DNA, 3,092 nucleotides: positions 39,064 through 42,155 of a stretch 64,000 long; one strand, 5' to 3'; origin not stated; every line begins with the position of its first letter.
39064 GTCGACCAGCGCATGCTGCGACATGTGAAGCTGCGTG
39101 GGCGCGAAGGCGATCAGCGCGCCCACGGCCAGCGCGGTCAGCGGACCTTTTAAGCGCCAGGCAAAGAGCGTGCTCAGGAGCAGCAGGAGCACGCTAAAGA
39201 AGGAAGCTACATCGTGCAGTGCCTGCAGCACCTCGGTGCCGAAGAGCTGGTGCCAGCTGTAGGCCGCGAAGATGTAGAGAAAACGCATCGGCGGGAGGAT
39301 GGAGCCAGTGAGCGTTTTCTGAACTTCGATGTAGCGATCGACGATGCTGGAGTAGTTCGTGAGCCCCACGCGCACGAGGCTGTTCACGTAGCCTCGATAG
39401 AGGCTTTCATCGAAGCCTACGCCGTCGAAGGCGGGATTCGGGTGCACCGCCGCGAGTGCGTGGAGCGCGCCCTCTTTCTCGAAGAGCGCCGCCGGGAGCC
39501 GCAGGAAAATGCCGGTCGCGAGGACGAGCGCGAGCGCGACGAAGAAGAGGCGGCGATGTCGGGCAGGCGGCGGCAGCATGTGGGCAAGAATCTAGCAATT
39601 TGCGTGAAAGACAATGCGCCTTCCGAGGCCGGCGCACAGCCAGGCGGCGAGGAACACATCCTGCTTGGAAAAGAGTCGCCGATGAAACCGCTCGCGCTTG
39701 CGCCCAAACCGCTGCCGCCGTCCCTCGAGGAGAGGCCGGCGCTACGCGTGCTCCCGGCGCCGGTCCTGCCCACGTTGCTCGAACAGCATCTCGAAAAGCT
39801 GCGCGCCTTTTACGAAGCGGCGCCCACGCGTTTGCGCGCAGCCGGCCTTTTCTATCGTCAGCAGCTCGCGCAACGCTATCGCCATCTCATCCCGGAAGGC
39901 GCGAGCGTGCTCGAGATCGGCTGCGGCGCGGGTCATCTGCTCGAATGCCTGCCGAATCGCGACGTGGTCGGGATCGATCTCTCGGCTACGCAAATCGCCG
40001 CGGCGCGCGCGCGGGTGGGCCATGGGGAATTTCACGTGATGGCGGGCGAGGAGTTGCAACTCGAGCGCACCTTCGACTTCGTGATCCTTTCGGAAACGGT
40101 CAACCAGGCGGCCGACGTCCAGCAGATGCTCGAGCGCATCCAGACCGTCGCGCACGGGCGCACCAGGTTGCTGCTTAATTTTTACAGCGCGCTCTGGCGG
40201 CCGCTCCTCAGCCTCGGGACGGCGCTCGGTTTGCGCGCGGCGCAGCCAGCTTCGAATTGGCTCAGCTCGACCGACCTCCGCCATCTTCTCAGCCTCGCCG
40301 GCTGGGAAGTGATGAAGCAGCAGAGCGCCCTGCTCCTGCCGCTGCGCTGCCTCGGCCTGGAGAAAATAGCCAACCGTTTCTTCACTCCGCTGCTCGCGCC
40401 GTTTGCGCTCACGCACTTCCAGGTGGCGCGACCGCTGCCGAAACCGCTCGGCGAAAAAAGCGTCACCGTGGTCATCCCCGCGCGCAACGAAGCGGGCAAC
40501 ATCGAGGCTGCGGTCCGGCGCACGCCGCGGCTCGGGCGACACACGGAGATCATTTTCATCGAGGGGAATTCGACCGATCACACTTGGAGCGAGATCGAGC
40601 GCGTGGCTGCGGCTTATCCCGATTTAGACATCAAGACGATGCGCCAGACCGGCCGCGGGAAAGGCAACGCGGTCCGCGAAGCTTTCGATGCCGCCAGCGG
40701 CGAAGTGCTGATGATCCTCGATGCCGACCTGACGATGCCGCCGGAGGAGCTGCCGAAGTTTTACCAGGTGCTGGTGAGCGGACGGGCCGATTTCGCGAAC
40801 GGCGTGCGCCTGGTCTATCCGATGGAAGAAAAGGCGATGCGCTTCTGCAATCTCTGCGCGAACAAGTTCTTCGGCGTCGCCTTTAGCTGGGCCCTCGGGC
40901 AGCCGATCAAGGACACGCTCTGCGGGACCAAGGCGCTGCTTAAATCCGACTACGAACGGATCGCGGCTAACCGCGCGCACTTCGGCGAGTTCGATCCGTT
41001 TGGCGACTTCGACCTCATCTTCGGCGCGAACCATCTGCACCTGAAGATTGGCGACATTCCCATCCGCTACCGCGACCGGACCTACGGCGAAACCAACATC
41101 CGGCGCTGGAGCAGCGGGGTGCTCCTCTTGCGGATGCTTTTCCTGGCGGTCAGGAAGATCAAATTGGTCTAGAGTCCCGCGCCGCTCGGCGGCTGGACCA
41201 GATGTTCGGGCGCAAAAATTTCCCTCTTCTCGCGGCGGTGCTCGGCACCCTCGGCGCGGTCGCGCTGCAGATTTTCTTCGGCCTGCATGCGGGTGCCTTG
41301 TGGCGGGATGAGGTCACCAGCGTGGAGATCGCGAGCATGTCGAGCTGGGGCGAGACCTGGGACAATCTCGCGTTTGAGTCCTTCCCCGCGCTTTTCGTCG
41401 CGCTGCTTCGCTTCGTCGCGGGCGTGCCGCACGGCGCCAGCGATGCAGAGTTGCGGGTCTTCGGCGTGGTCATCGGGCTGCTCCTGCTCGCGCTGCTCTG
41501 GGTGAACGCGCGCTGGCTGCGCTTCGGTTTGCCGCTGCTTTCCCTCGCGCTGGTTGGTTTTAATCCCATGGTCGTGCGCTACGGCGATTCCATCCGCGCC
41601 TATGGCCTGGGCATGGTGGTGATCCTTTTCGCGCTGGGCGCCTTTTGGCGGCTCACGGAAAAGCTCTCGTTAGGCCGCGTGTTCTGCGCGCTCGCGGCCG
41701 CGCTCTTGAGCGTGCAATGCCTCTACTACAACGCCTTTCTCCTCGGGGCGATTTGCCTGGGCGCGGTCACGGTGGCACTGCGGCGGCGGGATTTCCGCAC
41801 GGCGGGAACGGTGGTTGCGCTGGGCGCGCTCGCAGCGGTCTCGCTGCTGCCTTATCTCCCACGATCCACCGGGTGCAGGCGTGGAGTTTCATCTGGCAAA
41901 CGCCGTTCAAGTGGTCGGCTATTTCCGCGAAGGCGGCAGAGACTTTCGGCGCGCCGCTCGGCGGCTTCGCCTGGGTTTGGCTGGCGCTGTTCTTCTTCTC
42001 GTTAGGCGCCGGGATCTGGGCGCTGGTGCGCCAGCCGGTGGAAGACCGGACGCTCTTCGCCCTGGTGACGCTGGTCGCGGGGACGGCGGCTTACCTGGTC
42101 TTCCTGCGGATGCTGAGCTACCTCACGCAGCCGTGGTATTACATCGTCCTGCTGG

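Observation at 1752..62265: Strongly over-represented octamer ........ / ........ (consensus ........[G/C]C) scattered through genes, stop codons and a terminator flank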

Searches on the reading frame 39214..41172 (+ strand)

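Call 10: search_protein_families(library=pfam, proteins=[window:39214-41172:+])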
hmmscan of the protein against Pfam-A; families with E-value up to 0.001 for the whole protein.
window:39214-41172:+ (652 aa): 11 families
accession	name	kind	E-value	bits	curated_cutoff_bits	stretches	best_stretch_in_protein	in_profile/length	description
PF00535.33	Glycos_transf_2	-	3.3e-23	82.9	23.3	1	418-545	1-128/168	Glycosyl transferase family 2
PF13489.12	Methyltransf_23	-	1.1e-12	48.4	27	1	220-368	14-163/164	Methyltransferase domain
PF08241.18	Methyltransf_11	-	7.5e-12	46.2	21.2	1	233-313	1-87/95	Methyltransferase domain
PF13649.12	Methyltransf_25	-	1.1e-11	45.7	27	1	232-312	1-92/97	Methyltransferase domain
PF13847.12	Methyltransf_31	-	3.2e-11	43.6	27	1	228-324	3-112/145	Methyltransferase domain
PF08242.18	Methyltransf_12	-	7.3e-11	43.1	30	1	233-312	1-91/98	Methyltransferase domain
PF13641.12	Glyco_tranf_2_3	-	1.9e-09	38.3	27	1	417-533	3-124/230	Glycosyltransferase like family 2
PF07021.18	MetW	-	5.5e-09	36.4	21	1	223-331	8-118/193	Methionine biosynthesis protein MetW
PF10111.15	Glyco_tranf_2_2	-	2.7e-07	30.8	27.3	1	418-524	1-110/276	Glycosyltransferase like family 2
PF05401.17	NodS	-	0.00021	21.6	24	1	229-311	44-131/201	Nodulation protein S (NodS)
PF02353.26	CMAS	-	0.00056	19.7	27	1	198-273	34-110/273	Mycolic acid cyclopropane synthetase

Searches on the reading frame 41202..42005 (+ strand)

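Call 31: search_protein_families(library=pfam, proteins=[window:41202-42005:+], max_evalue=0.001)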
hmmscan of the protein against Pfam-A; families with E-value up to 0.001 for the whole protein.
window:41202-42005:+ (267 aa): 0 families

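Call 41: search_protein_families(library=ncbifam, proteins=[window:41202-42005:+], max_evalue=0.01)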
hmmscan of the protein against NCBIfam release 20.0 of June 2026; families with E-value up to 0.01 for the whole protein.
window:41202-42005:+ (267 aa): 1 family
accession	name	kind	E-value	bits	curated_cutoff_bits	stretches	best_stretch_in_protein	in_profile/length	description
TIGR03663.1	TIGR03663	subfamily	2.3e-05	23.6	126.25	1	78-199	67-187/435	flippase activity-associated protein Agl23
